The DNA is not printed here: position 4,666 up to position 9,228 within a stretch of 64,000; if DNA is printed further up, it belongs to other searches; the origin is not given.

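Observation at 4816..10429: Giant STAND NTPase with a C-terminal PD-(D/E)xK-like nuclease, paired with an alpha/beta-hydrolase: candidate undescribed defence module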

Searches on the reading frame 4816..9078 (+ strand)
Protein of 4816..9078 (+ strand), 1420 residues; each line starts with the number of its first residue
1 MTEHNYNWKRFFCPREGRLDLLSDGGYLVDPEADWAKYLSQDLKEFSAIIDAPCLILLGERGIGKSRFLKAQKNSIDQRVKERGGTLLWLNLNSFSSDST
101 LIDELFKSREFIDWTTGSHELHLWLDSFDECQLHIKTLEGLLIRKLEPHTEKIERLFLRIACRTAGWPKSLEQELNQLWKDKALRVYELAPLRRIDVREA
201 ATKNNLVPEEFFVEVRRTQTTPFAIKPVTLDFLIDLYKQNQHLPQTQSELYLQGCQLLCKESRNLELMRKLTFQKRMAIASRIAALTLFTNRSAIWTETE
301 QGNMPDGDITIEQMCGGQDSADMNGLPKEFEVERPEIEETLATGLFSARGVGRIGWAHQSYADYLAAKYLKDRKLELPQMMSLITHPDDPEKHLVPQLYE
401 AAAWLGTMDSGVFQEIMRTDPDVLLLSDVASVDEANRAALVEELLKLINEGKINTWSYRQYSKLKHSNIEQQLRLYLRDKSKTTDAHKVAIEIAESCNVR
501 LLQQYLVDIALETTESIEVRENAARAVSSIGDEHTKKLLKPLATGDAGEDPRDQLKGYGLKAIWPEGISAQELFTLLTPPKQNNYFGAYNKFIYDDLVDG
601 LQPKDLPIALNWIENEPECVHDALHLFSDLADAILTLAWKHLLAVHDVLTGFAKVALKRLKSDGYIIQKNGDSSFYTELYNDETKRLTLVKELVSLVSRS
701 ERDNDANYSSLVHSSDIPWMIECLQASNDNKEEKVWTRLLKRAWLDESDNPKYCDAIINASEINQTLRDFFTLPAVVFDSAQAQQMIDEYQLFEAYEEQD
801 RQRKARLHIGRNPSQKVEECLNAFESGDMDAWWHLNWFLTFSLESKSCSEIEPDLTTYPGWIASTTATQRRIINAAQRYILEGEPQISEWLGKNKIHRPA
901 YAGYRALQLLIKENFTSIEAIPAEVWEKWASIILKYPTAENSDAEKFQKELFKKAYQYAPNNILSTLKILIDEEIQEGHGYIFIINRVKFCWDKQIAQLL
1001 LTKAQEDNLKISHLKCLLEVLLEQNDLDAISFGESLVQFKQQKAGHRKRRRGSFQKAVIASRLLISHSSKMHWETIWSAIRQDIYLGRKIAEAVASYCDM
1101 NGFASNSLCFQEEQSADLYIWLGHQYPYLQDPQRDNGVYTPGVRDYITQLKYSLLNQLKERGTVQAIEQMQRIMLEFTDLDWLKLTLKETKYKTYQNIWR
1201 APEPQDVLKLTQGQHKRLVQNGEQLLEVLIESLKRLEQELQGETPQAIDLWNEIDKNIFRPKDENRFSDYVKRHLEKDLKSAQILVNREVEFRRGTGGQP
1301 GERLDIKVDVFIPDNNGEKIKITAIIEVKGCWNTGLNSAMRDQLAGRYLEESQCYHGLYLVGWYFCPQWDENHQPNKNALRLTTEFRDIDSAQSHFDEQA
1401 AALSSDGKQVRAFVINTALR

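Call 5: search_protein_families(library=pfam, proteins=[window:4816-9078:+], max_evalue=0.1)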
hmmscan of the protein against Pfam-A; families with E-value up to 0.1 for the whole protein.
window:4816-9078:+ (1420 aa): 5 families
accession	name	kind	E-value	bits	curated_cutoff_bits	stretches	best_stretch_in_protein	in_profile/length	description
PF13646.12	HEAT_2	-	0.002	18.8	27.7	1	488-552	19-80/88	HEAT repeats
PF13191.12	AAA_16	-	0.013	16.5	32.6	0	53-95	25-63/167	AAA ATPase domain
PF05729.18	NACHT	-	0.023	14.9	26.7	0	55-200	3-159/167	NACHT domain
PF13401.12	AAA_22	-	0.044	14.5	27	0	52-106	5-55/130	AAA domain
PF05673.19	DUF815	-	0.088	12.4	23.8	0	38-78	39-79/249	Protein of unknown function (DUF815)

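Call 6: search_protein_families(library=padloc, proteins=[window:4816-9078:+], max_evalue=0.1)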
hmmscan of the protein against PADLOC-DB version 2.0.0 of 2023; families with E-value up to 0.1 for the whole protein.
window:4816-9078:+ (1420 aa): 1 family
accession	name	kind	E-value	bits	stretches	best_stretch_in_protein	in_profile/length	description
PDLC01994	RtcR_PspF1--CARF_AAA_HTH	-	3.9e-05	20.9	1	29-86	160-212/468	-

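Call 7: find_homologous_proteins(query=window:4816-9075:+, max_evalue=0.001)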
Query window:4816-9075:+ (1420 aa): 1131 proteins with E <= 0.001 among 8000 candidates; the best 120 are listed.
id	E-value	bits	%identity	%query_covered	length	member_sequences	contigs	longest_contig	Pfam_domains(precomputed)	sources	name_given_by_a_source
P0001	0.0e+0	3275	100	100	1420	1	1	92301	-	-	-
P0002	0.0e+0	1761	58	100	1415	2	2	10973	-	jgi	jgi:hypothetical protein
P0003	0.0e+0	1743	57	100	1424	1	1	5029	-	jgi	jgi:hypothetical protein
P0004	0.0e+0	1735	58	100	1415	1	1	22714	-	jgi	jgi:hypothetical protein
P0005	0.0e+0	1704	57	100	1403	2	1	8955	-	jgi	jgi:hypothetical protein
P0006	0.0e+0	1702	57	100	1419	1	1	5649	-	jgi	jgi:hypothetical protein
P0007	0.0e+0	1342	45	100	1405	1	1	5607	PF13401.13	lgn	-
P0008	0.0e+0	1342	46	100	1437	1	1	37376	-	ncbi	-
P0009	0.0e+0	1326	45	100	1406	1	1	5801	-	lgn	-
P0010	0.0e+0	1311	45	100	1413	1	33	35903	-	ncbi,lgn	-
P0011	0.0e+0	1305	44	100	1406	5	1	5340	-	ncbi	-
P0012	0.0e+0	1302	45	100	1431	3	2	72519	-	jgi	jgi:predicted NACHT family NTPase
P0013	0.0e+0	1301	44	100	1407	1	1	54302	PF28130.1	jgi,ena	-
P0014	0.0e+0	1299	45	100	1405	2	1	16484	PF28130.1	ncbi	-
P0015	0.0e+0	1295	45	100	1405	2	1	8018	PF28130.1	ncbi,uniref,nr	ncbi:MAG: hypothetical protein HPY90_14060 [Syntrophothermus sp.]|uniref:NACHT domain-containing pro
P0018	0.0e+0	1286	44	100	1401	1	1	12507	PF28130.1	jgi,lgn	-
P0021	0.0e+0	1277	44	100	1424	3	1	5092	PF28130.1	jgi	-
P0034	0.0e+0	1254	43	100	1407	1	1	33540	PF28130.1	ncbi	ncbi:MAG: NACHT domain-containing protein [Eubacteriales bacterium]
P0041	0.0e+0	1250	45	100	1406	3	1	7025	PF28130.1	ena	-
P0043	0.0e+0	1249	44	100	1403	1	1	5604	PF28130.1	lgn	-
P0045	0.0e+0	1248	43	100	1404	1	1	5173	PF28130.1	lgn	-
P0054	0.0e+0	1239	45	96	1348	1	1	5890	PF28130.1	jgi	-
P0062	0.0e+0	1230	43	100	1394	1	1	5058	PF28130.1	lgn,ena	-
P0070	0.0e+0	1213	43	100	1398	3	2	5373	PF28130.1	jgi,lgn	jgi:predicted NACHT family NTPase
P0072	0.0e+0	1203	43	99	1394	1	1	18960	PF28130.1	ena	-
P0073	0.0e+0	1200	43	100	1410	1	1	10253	-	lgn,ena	-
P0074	0.0e+0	1200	42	100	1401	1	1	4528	-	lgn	-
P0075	0.0e+0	1200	43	100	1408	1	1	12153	-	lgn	-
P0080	0.0e+0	1194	45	99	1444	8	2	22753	PF28130.1,PF12836.14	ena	-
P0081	0.0e+0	1189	42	100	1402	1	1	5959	PF28130.1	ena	-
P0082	0.0e+0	1189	43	100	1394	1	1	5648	PF28130.1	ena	-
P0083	0.0e+0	1188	42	100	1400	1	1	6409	PF28130.1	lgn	-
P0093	0.0e+0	1172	43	98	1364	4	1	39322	PF28130.1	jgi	jgi:predicted NACHT family NTPase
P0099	0.0e+0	1165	42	100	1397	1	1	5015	PF28130.1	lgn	-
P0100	0.0e+0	1164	43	100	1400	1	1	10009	PF28130.1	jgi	jgi:predicted NACHT family NTPase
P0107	0.0e+0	1155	42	100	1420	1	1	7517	-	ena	-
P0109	0.0e+0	1151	43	100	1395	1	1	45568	PF28130.1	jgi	-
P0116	0.0e+0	1146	43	96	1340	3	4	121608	PF28130.1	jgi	-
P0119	0.0e+0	1145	43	100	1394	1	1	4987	PF28130.1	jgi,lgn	jgi:predicted NACHT family NTPase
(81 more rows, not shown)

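Call 8: search_protein_families(library=ncbifam, proteins=[window:4816-9078:+], max_evalue=0.1)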
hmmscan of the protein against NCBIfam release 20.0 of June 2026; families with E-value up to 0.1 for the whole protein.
window:4816-9078:+ (1420 aa): 4 families
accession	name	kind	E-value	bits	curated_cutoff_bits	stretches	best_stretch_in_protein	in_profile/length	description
NF058535.1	antiphage_EruA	equivalog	1e-69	236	1000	1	109-1364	56-1272/1318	NACHT domain-containing antiphage protein EruA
NF058534.1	antiphage_HyoA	equivalog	1.5e-49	168.6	1200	2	174-1373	191-1389/1430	NACHT domain-containing antiphage protein HyoA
NF011207.0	PRK14613.1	equivalog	0.051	12.8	359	0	555-621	169-235/297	4-(cytidine 5'-diphospho)-2-C-methyl-D-erythritol kinase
NF047745.1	SocA_antitoxin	equivalog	0.059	13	190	0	1060-1098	115-154/176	type VI toxin-antitoxin system SocA family antitoxin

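Call 13: find_encoding_contigs(protein=P0004, flank=8000, max_places=3)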
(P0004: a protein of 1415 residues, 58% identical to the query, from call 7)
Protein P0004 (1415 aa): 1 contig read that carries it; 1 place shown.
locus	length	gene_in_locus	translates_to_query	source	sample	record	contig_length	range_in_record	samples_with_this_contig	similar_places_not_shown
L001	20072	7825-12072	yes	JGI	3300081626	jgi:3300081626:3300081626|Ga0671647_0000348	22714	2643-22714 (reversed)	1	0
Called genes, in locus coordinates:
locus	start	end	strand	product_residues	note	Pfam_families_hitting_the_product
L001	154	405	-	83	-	PF23856:DUF7219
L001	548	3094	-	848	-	PF00521:DNA_topoisoIV, PF03989:DNA_gyraseA_C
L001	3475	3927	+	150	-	PF00583:Acetyltransf_1, PF13673:Acetyltransf_10, PF13508:Acetyltransf_7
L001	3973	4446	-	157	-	PF00436:SSB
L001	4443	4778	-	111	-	PF01250:Ribosomal_S6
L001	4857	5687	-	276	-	PF01678:DAP_epimerase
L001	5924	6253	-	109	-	PF01061:ABC2_membrane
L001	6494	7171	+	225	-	-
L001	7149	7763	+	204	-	PF08808:RES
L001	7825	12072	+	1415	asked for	-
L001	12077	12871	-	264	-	PF01061:ABC2_membrane, PF12698:ABC2_membrane_3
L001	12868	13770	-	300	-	PF00005:ABC_tran, PF13304:AAA_21, PF27102:NodI_C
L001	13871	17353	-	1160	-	PF00571:CBS, PF08448:PAS_4, PF01590:GAF, PF13492:GAF_3 (weak), PF00512:HisKA, PF02518:HATPase_c, PF00072:Response_reg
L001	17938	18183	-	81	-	PF12797:Fer4_2 (faint), PF13237:Fer4_10 (faint), PF13534:Fer4_17 (faint), PF00037:Fer4 (weak), PF14697:Fer4_21, PF12838:Fer4_7, PF13187:Fer4_9, PF00037:Fer4 (weak), +5 more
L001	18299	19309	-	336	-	PF00890:FAD_binding_2 (weak), PF01266:DAO (faint), PF07992:Pyr_redox_2, PF13450:NAD_binding_8 (weak), PF13738:Pyr_redox_3 (faint)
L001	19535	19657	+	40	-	-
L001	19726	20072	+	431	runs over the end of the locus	PF00437:T2SSE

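Call 14: find_encoding_contigs(protein=P0002, flank=6000, max_places=3)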
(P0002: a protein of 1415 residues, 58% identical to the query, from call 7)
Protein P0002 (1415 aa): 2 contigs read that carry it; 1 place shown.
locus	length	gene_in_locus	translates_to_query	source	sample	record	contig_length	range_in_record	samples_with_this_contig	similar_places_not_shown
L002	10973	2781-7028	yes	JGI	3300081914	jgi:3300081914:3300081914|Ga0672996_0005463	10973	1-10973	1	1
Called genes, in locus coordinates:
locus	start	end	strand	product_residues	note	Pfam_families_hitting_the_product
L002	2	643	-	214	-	?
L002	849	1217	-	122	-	PF01061:ABC2_membrane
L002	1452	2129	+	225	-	-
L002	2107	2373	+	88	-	-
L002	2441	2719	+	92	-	PF08808:RES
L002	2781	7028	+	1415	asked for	-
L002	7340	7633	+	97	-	PF04255:DUF433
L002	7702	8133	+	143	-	PF04828:GFA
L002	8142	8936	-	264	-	PF01061:ABC2_membrane, PF12698:ABC2_membrane_3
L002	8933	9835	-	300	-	PF00005:ABC_tran, PF13304:AAA_21, PF27102:NodI_C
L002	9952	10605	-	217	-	PF05685:Uma2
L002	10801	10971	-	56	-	?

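Call 15: find_encoding_contigs(protein=P0008, flank=6000, max_places=2)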
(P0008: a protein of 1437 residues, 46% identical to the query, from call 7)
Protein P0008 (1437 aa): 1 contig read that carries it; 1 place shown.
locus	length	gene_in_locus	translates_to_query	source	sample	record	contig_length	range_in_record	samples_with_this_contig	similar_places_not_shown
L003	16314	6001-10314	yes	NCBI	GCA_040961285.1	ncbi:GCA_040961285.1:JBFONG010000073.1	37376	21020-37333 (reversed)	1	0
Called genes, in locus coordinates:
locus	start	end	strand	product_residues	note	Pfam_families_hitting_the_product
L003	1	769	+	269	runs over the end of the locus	?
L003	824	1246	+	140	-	PF00293:NUDIX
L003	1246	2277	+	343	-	PF08240:ADH_N, PF00107:ADH_zinc_N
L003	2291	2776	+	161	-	PF07883:Cupin_2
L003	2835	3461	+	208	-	PF07883:Cupin_2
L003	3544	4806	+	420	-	PF05977:MFS_3, PF07690:MFS_1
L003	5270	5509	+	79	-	PF21748:UPF0150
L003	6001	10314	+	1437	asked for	-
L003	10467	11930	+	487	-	-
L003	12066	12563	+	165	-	-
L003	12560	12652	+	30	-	-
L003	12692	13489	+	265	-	PF17419:MauJ (faint)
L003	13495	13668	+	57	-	-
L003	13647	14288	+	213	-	-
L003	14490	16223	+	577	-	PF01274:MS_TIM-barrel, PF20659:MS_C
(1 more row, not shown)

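Call 16: find_encoding_contigs(protein=P0012, flank=6000, max_places=2)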
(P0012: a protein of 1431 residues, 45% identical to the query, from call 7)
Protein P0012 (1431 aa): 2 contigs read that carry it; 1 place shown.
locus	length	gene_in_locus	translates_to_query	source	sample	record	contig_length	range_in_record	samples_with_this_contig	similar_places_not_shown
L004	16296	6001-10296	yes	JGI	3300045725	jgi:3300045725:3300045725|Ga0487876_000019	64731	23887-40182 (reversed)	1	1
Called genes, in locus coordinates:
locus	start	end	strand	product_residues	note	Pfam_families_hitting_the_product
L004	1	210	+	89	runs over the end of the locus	PF03683:UPF0175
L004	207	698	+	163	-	PF11848:DUF3368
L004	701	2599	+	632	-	-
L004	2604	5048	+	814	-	PF08665:PglZ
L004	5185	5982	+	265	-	-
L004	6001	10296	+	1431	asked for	-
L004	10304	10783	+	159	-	PF04250:DUF429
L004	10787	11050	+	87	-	PF04014:MazE_antitoxin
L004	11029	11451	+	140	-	PF01850:PIN (faint), PF13470:PIN_3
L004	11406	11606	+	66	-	-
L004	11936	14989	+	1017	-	PF05228:CHASE4, PF00672:HAMP, PF00989:PAS, PF00989:PAS, PF08448:PAS_4, PF13426:PAS_9, PF00989:PAS, PF08448:PAS_4, +5 more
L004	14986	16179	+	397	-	PF00072:Response_reg, PF08668:HDOD, PF01966:HD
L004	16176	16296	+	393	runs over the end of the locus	PF00072:Response_reg, PF13487:HD_5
